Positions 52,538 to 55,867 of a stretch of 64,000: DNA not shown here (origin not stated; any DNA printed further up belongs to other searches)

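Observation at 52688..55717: Covalently duplicated PilB/GspE secretion ATPase (two complete motor modules in one polypeptide)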

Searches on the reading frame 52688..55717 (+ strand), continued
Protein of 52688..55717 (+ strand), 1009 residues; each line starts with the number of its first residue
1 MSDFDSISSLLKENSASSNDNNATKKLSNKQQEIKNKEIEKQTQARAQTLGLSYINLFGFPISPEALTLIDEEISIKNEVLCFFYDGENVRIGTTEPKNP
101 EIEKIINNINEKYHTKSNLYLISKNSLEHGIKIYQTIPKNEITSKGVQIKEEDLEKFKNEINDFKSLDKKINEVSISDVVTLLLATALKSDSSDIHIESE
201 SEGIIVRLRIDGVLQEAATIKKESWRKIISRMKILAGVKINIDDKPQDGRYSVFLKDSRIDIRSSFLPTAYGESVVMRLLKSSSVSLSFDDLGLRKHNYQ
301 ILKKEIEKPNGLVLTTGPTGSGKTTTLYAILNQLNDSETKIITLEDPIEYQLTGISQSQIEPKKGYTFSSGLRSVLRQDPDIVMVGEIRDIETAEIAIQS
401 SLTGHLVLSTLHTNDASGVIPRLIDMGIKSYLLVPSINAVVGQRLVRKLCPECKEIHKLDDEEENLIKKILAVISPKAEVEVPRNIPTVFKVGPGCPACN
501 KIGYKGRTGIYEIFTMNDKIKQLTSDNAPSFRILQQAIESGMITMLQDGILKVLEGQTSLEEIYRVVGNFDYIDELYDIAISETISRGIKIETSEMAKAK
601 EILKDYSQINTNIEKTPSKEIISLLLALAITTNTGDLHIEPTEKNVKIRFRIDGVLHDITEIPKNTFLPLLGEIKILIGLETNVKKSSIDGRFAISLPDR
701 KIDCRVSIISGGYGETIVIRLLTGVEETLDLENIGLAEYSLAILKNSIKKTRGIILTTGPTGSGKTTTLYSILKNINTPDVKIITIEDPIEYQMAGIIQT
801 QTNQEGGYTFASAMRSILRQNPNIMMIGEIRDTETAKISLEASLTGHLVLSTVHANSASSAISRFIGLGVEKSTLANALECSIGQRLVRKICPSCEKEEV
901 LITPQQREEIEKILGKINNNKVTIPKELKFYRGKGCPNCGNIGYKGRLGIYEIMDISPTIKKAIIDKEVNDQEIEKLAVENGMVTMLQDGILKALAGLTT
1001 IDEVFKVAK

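Call 72: fold_search(model_id=the predicted structure, library=pdb)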
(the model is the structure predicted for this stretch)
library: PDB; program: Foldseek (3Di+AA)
matches with E <= 10: 1588; with E <= 0.001: 127
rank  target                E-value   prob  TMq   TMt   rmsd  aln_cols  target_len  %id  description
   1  5tsh_E                1.4e-42  1.00  0.35  0.88   3.2       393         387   44  PilB from Geobacter metallireducens bound to AMP-PNP (released 2017-05-17)
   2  5zfr_B                7.1e-42  1.00  0.34  0.84   3.9       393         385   44  Crystal structure of PilB, an extension ATPase motor of Type IV pilus, from Geobacter sulfurreducens (released 2018-09-19)
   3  5oiu_B                2.2e-41  1.00  0.36  0.91   2.4       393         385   40  Crystal structure of PilF type IV pilus assembly ATPase from Thermus thermophilus (released 2018-08-08)
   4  5zfr_C                2.6e-41  1.00  0.32  0.76   5.5       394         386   44  Crystal structure of PilB, an extension ATPase motor of Type IV pilus, from Geobacter sulfurreducens (released 2018-09-19)
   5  5tsh_C                4.2e-41  1.00  0.36  0.91   2.6       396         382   43  PilB from Geobacter metallireducens bound to AMP-PNP (released 2017-05-17)
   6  5tsh_F                6.1e-41  1.00  0.35  0.89   3.3       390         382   44  PilB from Geobacter metallireducens bound to AMP-PNP (released 2017-05-17)
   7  4pht_C                1.6e-40  1.00  0.25  0.57  21.1       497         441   36  ATPase GspE in complex with the cytoplasmic domain of GspL from the Vibrio vulnificus type II Secretion system (released 2014-11-26)
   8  4pht_A                1.8e-40  1.00  0.25  0.57  21.4       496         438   36  ATPase GspE in complex with the cytoplasmic domain of GspL from the Vibrio vulnificus type II Secretion system (released 2014-11-26)
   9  4pht_B                1.9e-40  1.00  0.25  0.57  21.2       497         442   36  ATPase GspE in complex with the cytoplasmic domain of GspL from the Vibrio vulnificus type II Secretion system (released 2014-11-26)
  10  5it5_A                3.6e-40  1.00  0.36  0.92   2.8       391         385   40  Thermus thermophilus PilB core ATPase region (released 2016-10-19)
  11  5tsg_B                3.6e-40  1.00  0.36  0.91   2.8       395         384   43  PilB from Geobacter metallireducens bound to ADP (released 2017-05-17)
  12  5zfr_A                3.8e-40  1.00  0.36  0.91   2.5       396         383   43  Crystal structure of PilB, an extension ATPase motor of Type IV pilus, from Geobacter sulfurreducens (released 2018-09-19)
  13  5tsh_D                4.2e-40  1.00  0.32  0.76   5.7       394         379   43  PilB from Geobacter metallireducens bound to AMP-PNP (released 2017-05-17)
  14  5oiu_C                4.5e-40  1.00  0.32  0.77   5.2       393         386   40  Crystal structure of PilF type IV pilus assembly ATPase from Thermus thermophilus (released 2018-08-08)
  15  1p9w                  1.1e-39  1.00  0.33  0.80   5.4       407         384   43  Crystal Structure of Vibrio cholerae putative NTPase EpsE (released 2003-10-14)
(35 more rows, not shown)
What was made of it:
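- On Extension-type subfamily (PilB/GspE) as opposed to the retraction type (PilT/PilU): Fold TM is 0.88-0.92 to PilB against about 0.75 to PilT (call 72).
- The AF2 modules superpose on PilB 5TSH, 5OIU and 5IT5 at TM 0.88-0.92, against about 0.75 for PilT (call 72).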

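Call 80: list_cluster_members(proteins=[P0139, P0131, P0132, P0133, P0141, P0233, P0208])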
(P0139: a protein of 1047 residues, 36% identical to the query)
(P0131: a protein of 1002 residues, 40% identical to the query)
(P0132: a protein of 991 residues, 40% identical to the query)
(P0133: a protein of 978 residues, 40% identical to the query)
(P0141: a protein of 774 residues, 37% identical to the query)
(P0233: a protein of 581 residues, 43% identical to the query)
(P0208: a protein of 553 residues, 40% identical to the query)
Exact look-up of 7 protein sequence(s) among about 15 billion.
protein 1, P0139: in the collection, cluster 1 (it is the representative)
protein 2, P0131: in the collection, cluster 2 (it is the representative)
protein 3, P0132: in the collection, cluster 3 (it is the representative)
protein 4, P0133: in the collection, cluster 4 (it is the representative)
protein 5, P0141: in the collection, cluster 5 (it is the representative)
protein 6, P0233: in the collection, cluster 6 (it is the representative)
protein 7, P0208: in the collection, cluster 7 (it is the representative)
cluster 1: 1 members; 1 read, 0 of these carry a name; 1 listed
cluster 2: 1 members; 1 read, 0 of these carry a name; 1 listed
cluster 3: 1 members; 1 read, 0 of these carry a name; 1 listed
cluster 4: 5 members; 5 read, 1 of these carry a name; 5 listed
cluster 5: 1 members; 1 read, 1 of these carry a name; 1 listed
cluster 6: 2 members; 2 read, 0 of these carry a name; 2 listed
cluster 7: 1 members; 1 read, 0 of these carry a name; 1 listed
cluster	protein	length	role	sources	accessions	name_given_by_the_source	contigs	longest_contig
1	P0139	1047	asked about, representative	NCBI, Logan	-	-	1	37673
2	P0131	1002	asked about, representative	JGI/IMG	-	-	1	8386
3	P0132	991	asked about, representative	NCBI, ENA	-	-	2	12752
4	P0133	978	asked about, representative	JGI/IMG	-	-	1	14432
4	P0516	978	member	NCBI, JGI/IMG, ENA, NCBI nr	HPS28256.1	MAG TPA: ATPase, T2SS/T4P/T4SS family [Candidatus Paceibacterota bacterium] | ATPase, T2SS/T4P/T4SS family [Candidatus Paceibacterota bacterium]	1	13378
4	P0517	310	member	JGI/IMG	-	-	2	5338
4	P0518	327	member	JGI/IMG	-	-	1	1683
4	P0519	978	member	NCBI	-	-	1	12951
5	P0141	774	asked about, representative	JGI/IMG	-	type IV pilus assembly protein PilB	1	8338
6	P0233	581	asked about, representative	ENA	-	-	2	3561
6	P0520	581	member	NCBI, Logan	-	-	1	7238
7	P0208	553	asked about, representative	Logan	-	-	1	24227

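Call 81: find_encoding_contigs(protein=P0139, flank=8000, max_places=1)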
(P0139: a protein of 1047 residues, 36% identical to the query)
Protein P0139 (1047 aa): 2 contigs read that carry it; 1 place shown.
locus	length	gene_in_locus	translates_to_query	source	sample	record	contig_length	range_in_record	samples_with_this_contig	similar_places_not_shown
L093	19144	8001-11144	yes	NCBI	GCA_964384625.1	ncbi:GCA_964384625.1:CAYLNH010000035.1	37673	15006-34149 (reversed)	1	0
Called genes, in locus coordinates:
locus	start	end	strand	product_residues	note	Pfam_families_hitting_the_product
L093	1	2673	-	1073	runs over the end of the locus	PF06452:CBM9_1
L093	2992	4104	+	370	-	PF01168:Ala_racemase_N, PF00842:Ala_racemase_C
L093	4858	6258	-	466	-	PF00884:Sulfatase, PF01663:Phosphodiest (faint), PF02995:DUF229 (faint), PF16347:SGSH_C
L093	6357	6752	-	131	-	-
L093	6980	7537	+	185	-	PF07638:Sigma70_ECF, PF04542:Sigma70_r2, PF08281:Sigma70_r4_2, PF04545:Sigma70_r4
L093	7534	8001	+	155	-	PF13490:zf-HC2 (weak), PF12728:HTH_17 (weak)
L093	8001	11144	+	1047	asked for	PF00482:T2SSF (weak), PF13191:AAA_16 (faint), PF00482:T2SSF, PF00437:T2SSE, PF13401:AAA_22 (faint), PF20720:nSTAND3 (faint), PF25199:nSTAND_NTPase5 (faint), PF00437:T2SSE, +1 more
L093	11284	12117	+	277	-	-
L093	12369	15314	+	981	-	-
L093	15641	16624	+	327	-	PF20030:bpMoxR, PF07726:AAA_3, PF07728:AAA_5, PF17863:AAA_lid_2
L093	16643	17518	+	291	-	PF01882:DUF58, PF13519:VWA_2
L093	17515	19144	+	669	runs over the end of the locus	PF07584:BatA (weak), PF13519:VWA_2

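Call 82: find_encoding_contigs(protein=P0126, flank=8000, max_places=1)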
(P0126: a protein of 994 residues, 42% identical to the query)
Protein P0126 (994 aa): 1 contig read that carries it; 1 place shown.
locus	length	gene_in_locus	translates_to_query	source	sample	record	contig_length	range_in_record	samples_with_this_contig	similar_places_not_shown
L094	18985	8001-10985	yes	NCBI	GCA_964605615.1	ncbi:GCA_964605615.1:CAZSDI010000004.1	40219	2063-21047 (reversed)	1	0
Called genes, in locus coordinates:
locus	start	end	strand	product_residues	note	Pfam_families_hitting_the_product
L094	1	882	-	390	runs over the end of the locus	-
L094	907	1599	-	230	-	-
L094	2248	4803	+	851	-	PF20720:nSTAND3 (faint), PF17871:AAA_lid_9, PF00004:AAA, PF07724:AAA_2, PF07728:AAA_5, PF10431:ClpB_D2-small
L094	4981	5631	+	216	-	PF07690:MFS_1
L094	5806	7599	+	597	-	PF14716:HHH_8, PF14520:HHH_5 (weak), PF14792:DNA_pol_B_palm (weak), PF14791:DNA_pol_B_thumb, PF02811:PHP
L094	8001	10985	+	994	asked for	PF00437:T2SSE, PF25199:nSTAND_NTPase5 (faint), PF00004:AAA (faint), PF13173:AAA_14 (faint), PF13401:AAA_22 (faint), PF13604:AAA_30 (faint), PF20720:nSTAND3 (faint), PF00437:T2SSE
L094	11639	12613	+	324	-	PF05496:RuvB_N, PF00004:AAA, PF07728:AAA_5 (weak), PF17864:AAA_lid_4, PF05491:WHD_RuvB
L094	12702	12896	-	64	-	-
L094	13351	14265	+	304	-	PF02899:Phage_int_SAM_1, PF13102:Phage_int_SAM_5, PF13495:Phage_int_SAM_4, PF00589:Phage_integrase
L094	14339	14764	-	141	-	-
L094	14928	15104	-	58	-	-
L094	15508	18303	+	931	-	PF00133:tRNA-synt_1, PF01406:tRNA-synt_1e (faint), PF09334:tRNA-synt_1g, PF13603:tRNA-synt_1_2, PF00133:tRNA-synt_1, PF08264:Anticodon_1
